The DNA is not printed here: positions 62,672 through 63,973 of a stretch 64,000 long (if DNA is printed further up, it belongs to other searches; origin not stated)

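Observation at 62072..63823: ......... homing endonuclease with a truncated duplicate of its 3' end, HicAB sandwiched between the copies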

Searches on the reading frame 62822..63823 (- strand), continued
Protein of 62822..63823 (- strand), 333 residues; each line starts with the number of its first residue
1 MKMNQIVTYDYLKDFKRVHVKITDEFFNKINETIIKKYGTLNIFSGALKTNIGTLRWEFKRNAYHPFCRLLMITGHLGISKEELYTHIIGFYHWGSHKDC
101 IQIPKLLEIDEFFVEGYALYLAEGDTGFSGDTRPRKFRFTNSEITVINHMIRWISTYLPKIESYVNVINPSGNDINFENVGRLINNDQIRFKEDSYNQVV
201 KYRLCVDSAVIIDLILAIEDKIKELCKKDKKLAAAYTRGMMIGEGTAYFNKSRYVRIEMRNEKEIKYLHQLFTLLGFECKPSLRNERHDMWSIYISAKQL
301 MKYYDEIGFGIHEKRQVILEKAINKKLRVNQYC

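Call 88: search_protein_families(library=ncbifam, proteins=[L039:3681-5606:+, L039:2501-3523:+, L039:11242-12537:+, L039:10248-11285:+, L080:10892-12331:+, L080:2953-3984:+, L080:1304-2308:+, L071:11806-13221:+, L071:8880-9905:+, L017:6216-7562:+], max_evalue=1e-15)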
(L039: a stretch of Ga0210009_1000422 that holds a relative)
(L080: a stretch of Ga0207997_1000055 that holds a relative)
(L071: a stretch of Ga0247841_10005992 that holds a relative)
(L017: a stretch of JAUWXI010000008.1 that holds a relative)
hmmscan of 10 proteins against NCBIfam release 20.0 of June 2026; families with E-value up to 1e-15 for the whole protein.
L039:3681-5606:+ (641 aa): 74 families (the best 25 are shown)
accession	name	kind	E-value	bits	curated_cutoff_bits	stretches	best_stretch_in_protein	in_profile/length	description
NF001208.0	PRK00174.1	subfamily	7.1e-256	850.6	657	1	4-638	8-644/649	acetate--CoA ligase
TIGR02188.1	Ac_CoA_lig_AcsA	equivalog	2e-248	825.8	724.95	1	21-637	6-628/629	acetate--CoA ligase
NF007815.0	PRK10524.1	equivalog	5.1e-170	567.1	955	1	22-640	4-628/629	propionate--CoA ligase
TIGR02316.1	propion_prpE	equivalog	2.9e-154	515.1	827.4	1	23-640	4-627/628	propionate--CoA ligase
NF003313.0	PRK04319.1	equivalog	3.4e-142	474.6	729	1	60-627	34-573/574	acetate--CoA ligase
NF002937.0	PRK03584.1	subfamily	1.1e-89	301.4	639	1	25-639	41-652/657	acetoacetate--CoA ligase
NF047394.1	AcylCoAsynMbcS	equivalog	1.6e-69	235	850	1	83-612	21-517/525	acyl-CoA synthetase MbcS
TIGR01217.1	ac_ac_CoA_syn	equivalog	2.1e-65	221.1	520.9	1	27-638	33-647/652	acetoacetate--CoA ligase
NF004837.0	PRK06187.1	subfamily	2.3e-60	204.3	476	1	90-616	25-523/531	long-chain-fatty-acid--CoA ligase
TIGR02262.1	benz_CoA_lig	subfamily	6.4e-47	160.4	375.25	1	104-612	29-506/508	benzoate-CoA ligase family protein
NF006182.0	PRK08316.1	subfamily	3.8e-46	157.7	663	1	88-616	26-518/523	fatty acyl-CoA synthetase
NF053567.1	HBDA_AROS1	equivalog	2.5e-45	154.8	1000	1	103-614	37-518/523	3-hydroxybenzoate--CoA ligase HbdA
NF005714.0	PRK07529.1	subfamily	2.2e-44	151.9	632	1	101-619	59-580/640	acyl-CoA synthetase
NF006181.0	PRK08314.1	subfamily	1.1e-42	146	705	1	105-612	49-551/563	long-chain-fatty-acid--CoA ligase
NF004822.0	PRK06178.1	equivalog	2.1e-42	145.5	782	1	428-614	389-566/571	acyl-CoA synthetase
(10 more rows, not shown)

L039:2501-3523:+ (340 aa): 9 families
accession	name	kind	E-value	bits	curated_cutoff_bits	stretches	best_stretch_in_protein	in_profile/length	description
NF005641.0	PRK07403.1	equivalog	3.8e-134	447.1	616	1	1-339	1-335/337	type I glyceraldehyde-3-phosphate dehydrogenase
NF005830.0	PRK07729.1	equivalog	4.7e-131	436.7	546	1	1-340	2-334/343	glyceraldehyde-3-phosphate dehydrogenase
TIGR01534.1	GAPDH-I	equivalog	1.6e-129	431.8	367.2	1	3-330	1-329/330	type I glyceraldehyde-3-phosphate dehydrogenase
NF033735.1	G3PDH_Arsen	exception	1.8e-115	385.9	450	1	4-333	1-323/323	ArsJ-associated glyceraldehyde-3-phosphate dehydrogenase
NF006512.0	PRK08955.1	equivalog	2.4e-106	355.9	563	1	2-338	3-332/334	glyceraldehyde-3-phosphate dehydrogenase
NF011954.0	PRK15425.1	equivalog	2.3e-99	332.6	662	1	2-331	3-324/331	glyceraldehyde-3-phosphate dehydrogenase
NF010058.0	PRK13535.1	equivalog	1.3e-98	330.3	539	1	1-331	2-328/339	erythrose-4-phosphate dehydrogenase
TIGR01532.1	E4PD_g-proteo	equivalog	3.7e-96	322.2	530.55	1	3-329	1-323/325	erythrose-4-phosphate dehydrogenase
NF006139.0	PRK08289.1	equivalog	1e-82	278.3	431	1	4-332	131-465/480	glyceraldehyde-3-phosphate dehydrogenase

L039:11242-12537:+ (431 aa): 0 families

L039:10248-11285:+ (345 aa): 11 families
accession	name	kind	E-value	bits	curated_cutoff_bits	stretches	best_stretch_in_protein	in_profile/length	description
TIGR02483.1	PFK_mixed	subfamily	1e-132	442.1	430.55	1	8-326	1-324/325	phosphofructokinase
NF002872.1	PRK03202.1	subfamily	1.1e-121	405.8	253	1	7-341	1-319/323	ATP-dependent 6-phosphofructokinase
NF010674.0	PRK14071.1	equivalog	2.3e-102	342.6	544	1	5-335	3-344/360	ATP-dependent 6-phosphofructokinase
TIGR02482.1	PFKA_ATP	equivalog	3.5e-94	315.2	371.35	1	8-325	1-299/301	6-phosphofructokinase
TIGR02478.1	6PF1K_euk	equivalog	9.7e-72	242.2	708.4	2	120-324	139-334/744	6-phosphofructokinase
NF005301.0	PRK06830.1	equivalog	1.1e-52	179.1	400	1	4-323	79-412/445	ATP-dependent 6-phosphofructokinase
NF041103.1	PFKA_PPi_Ttgales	equivalog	7.1e-49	166.9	550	1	9-328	1-348/407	diphosphate--fructose-6-phosphate 1-phosphotransferase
NF010675.0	PRK14072.1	subfamily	6.5e-48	163.5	273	1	12-314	9-336/416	diphosphate--fructose-6-phosphate 1-phosphotransferase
NF005482.0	PRK07085.1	subfamily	4.3e-27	94.9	446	1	5-228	72-314/558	diphosphate--fructose-6-phosphate 1-phosphotransferase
NF005121.0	PRK06555.1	equivalog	4.5e-25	88.2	395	1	6-185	3-206/404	pyrophosphate--fructose-6-phosphate 1-phosphotransferase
TIGR02477.1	PFKA_PPi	equivalog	1.2e-23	83.4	587.95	1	7-228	68-308/539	diphosphate--fructose-6-phosphate 1-phosphotransferase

L080:10892-12331:+ (479 aa): 0 families

L080:2953-3984:+ (343 aa): 8 families
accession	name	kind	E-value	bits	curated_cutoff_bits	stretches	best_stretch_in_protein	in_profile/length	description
TIGR00016.1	ackA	subfamily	7.6e-95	318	293.4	1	2-316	6-356/405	acetate/propionate family kinase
NF009063.0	PRK12397.1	equivalog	2.2e-78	263.7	659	1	37-316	57-349/404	acetate/propionate family kinase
NF009045.0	PRK12379.1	equivalog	3.3e-77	259.9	580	1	2-316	7-345/402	propionate kinase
NF009099.0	PRK12440.1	equivalog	2.3e-75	254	693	1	28-327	61-353/397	acetate/propionate family kinase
NF005520.0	PRK07157.1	equivalog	3.7e-67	227.2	561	1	46-323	72-354/400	acetate kinase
NF005462.0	PRK07058.1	equivalog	1.1e-62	212.4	486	1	12-316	43-346/396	acetate/propionate family kinase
NF002834.0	PRK03011.1-5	subfamily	9.7e-28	97.3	222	1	150-323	153-330/357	butyrate kinase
TIGR02707.1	butyr_kinase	equivalog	1.6e-21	76.7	289.1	1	150-317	150-321/351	butyrate kinase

L080:1304-2308:+ (334 aa): 9 families
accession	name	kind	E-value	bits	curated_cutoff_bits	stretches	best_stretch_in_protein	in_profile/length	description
NF005830.0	PRK07729.1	equivalog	8.9e-133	442.4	546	1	1-333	2-331/343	glyceraldehyde-3-phosphate dehydrogenase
NF005641.0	PRK07403.1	equivalog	2e-129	431.6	616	1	1-332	1-332/337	type I glyceraldehyde-3-phosphate dehydrogenase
TIGR01534.1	GAPDH-I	equivalog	7.6e-128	426.3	367.2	1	3-326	1-329/330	type I glyceraldehyde-3-phosphate dehydrogenase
NF033735.1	G3PDH_Arsen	exception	2.6e-114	382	450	1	4-329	1-323/323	ArsJ-associated glyceraldehyde-3-phosphate dehydrogenase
NF006512.0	PRK08955.1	equivalog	2.9e-108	362.1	563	1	2-333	3-331/334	glyceraldehyde-3-phosphate dehydrogenase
NF010058.0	PRK13535.1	equivalog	8.3e-99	330.9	539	1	1-329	2-330/339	erythrose-4-phosphate dehydrogenase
NF011954.0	PRK15425.1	equivalog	1.9e-96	323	662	1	2-334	3-331/331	glyceraldehyde-3-phosphate dehydrogenase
TIGR01532.1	E4PD_g-proteo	equivalog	3e-93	312.7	530.55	1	3-325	1-323/325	erythrose-4-phosphate dehydrogenase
NF006139.0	PRK08289.1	equivalog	1.2e-81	274.8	431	1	4-333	131-470/480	glyceraldehyde-3-phosphate dehydrogenase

L071:11806-13221:+ (471 aa): 0 families

L071:8880-9905:+ (341 aa): 10 families
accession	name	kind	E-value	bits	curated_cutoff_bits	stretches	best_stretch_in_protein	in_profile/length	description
TIGR02152.1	D_ribokin_bact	equivalog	2.7e-36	125.4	299.65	1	46-318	23-293/298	ribokinase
TIGR04382.1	myo_inos_iolC_N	equivalog_domain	2.9e-25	89.2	300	1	58-310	34-294/309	5-dehydro-2-deoxygluconokinase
NF053626.1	RibKinHalex1628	equivalog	1.5e-24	87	330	1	57-313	36-280/293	ATP-dependent ribose-1-phosphate kinase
NF008353.0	PRK11142.1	equivalog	2.1e-24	86.6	341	1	55-316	36-294/307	ribokinase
TIGR03168.1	1-PFK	subfamily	5.8e-21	74.7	216.4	0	163-316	144-292/305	hexose kinase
NF041134.1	R1P_kin_Thcocales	equivalog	1.1e-20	74.2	500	1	44-317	23-274/291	ADP-dependent ribose-1-phosphate kinase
TIGR03828.1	pfkB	equivalog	5.8e-19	68.2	292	0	162-316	143-292/305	1-phosphofructokinase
NF006957.1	PRK09434.1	equivalog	4.3e-18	65.8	450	1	53-307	22-286/302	fructokinase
NF007321.0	PRK09813.1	equivalog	2.8e-16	59.8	247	1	57-310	23-259/261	fructoselysine 6-kinase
NF041633.1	trifunc_aldol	exception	3.8e-16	58.6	700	0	56-219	271-446/580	KHG/KDPG aldolase/sugar kinase fusion protein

L017:6216-7562:+ (448 aa): 0 families
